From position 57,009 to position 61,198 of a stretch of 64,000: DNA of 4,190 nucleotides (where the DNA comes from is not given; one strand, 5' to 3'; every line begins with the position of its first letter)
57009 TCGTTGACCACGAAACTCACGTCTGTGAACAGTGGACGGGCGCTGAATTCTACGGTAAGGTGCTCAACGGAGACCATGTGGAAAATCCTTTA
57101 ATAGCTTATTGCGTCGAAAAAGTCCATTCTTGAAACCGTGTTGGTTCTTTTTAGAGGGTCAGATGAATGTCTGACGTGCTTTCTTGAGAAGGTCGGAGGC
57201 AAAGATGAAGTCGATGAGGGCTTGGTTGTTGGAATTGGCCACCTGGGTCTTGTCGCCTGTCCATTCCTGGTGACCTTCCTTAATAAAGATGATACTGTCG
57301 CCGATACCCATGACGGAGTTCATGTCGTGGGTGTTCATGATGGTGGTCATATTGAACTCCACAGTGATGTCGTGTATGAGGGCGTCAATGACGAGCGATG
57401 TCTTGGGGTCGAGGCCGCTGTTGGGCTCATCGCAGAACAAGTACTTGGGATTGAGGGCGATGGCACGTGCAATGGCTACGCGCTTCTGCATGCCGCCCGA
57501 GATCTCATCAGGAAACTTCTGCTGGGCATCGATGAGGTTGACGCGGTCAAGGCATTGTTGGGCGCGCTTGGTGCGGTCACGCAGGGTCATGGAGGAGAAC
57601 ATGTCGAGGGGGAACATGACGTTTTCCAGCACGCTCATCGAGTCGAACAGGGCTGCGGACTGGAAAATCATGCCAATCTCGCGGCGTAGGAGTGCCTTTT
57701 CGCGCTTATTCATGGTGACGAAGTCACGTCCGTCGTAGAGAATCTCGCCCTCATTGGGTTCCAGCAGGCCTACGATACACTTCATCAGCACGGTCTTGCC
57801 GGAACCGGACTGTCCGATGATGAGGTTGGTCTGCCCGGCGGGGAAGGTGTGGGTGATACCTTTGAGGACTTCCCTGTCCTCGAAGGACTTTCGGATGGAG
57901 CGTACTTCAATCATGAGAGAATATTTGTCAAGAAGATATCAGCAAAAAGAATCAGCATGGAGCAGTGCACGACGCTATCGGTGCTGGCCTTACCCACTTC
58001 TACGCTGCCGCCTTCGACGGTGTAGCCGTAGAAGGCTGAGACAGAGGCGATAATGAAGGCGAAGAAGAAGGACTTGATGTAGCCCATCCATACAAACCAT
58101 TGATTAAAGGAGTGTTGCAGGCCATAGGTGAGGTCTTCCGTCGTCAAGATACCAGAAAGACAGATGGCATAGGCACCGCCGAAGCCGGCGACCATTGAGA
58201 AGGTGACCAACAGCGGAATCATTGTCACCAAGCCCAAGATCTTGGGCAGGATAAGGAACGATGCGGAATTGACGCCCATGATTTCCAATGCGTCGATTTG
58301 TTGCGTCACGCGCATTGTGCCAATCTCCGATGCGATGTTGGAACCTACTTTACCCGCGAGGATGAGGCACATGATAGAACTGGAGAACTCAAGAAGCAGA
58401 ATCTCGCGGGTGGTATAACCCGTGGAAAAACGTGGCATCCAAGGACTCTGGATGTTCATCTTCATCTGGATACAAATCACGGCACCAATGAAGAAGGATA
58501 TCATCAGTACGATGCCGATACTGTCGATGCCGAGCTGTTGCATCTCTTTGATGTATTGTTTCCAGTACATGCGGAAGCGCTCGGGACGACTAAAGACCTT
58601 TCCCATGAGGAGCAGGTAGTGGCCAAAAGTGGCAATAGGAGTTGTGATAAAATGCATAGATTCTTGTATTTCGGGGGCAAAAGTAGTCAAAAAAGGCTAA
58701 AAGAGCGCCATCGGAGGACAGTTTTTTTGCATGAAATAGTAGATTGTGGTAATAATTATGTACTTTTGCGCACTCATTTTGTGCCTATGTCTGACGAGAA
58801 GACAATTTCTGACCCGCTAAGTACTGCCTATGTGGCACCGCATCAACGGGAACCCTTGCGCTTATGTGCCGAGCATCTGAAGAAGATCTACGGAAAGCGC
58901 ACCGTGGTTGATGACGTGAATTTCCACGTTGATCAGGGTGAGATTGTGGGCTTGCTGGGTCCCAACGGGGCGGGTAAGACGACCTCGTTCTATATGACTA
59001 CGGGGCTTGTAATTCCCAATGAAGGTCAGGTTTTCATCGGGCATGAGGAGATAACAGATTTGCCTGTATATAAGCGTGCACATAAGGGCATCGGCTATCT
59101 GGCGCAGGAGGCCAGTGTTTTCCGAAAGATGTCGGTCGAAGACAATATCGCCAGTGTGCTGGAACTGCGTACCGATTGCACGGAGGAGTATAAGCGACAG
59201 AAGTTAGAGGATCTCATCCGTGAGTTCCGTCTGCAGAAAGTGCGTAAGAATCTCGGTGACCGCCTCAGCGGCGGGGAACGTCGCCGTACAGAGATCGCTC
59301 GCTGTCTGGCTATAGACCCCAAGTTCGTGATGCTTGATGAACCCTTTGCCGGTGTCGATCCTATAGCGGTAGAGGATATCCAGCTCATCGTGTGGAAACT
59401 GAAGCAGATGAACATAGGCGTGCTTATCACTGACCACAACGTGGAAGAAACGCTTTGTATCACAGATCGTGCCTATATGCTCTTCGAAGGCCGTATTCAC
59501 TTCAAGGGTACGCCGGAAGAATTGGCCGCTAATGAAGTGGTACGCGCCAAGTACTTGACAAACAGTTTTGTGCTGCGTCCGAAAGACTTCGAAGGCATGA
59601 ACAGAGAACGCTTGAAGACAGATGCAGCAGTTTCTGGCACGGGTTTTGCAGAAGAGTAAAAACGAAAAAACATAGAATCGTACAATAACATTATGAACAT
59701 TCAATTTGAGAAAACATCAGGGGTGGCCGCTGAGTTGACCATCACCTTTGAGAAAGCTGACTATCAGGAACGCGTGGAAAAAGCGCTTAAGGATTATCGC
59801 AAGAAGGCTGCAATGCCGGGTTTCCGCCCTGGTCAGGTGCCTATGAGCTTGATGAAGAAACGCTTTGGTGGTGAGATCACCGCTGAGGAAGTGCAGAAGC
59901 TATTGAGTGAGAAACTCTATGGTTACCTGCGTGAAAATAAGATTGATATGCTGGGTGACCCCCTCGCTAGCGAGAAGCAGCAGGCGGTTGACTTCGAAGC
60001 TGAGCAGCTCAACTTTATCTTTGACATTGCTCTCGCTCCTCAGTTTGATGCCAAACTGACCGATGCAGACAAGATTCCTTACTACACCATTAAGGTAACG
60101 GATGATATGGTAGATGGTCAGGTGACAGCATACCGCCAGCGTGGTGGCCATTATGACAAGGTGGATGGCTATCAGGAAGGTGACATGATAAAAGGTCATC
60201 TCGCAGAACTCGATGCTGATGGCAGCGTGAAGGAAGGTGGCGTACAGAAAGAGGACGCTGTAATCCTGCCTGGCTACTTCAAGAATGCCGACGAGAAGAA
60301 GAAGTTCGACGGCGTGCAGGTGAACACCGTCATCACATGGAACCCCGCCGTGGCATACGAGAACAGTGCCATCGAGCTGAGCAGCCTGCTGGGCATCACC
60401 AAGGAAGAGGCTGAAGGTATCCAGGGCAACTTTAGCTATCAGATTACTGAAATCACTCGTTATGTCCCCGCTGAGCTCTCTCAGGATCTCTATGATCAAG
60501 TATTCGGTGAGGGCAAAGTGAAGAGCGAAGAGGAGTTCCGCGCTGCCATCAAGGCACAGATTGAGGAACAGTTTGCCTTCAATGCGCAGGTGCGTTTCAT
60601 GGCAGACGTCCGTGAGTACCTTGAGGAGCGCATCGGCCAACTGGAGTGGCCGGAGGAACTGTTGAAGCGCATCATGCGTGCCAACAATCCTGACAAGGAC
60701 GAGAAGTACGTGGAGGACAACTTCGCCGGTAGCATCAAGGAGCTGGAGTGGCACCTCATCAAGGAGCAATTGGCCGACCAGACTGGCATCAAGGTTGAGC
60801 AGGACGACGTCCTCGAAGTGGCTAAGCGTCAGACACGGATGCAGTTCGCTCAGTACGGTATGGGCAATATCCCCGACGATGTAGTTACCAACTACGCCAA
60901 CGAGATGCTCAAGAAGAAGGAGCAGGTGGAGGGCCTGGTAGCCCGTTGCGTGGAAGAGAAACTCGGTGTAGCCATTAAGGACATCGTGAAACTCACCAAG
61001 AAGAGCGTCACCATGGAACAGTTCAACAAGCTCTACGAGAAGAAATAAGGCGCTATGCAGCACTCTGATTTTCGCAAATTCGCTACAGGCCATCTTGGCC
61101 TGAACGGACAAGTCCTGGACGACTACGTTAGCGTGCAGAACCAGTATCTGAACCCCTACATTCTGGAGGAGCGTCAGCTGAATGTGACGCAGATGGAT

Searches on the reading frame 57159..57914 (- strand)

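Call 56: search_protein_families(library=pfam, proteins=[window:57159-57914:-], max_evalue=0.0001)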
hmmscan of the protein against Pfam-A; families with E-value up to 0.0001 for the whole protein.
window:57159-57914:- (251 aa): 1 family
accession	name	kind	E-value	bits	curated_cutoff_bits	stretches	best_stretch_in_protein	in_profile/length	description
PF00005.33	ABC_tran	-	3.8e-34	118.7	25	1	17-165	1-136/137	ABC transporter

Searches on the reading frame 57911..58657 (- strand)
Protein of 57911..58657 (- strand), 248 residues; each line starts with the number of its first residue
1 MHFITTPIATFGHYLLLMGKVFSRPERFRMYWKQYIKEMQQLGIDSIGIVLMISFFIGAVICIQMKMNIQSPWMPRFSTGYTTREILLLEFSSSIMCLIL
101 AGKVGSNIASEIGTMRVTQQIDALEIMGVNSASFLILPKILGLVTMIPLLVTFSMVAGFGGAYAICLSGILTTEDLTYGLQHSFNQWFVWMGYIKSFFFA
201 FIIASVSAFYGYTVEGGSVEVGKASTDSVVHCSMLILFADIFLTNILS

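Call 56: search_protein_families(library=pfam, proteins=[window:57911-58657:-], max_evalue=0.0001)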
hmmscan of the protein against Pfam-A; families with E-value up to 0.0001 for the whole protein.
window:57911-58657:- (248 aa): 1 family
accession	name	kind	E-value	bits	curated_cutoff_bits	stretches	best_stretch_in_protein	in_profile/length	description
PF02405.21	MlaE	-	2.2e-60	204.3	22.5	1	36-245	2-211/212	Permease MlaE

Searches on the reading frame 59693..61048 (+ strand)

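Call 56: search_protein_families(library=pfam, proteins=[window:59693-61048:+], max_evalue=0.0001)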
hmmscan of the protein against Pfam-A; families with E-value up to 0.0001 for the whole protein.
window:59693-61048:+ (451 aa): 1 family
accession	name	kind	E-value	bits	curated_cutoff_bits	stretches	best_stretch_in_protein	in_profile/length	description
PF05697.18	Trigger_N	-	2.3e-34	119.2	22.2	1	1-145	1-142/144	Bacterial trigger factor protein (TF)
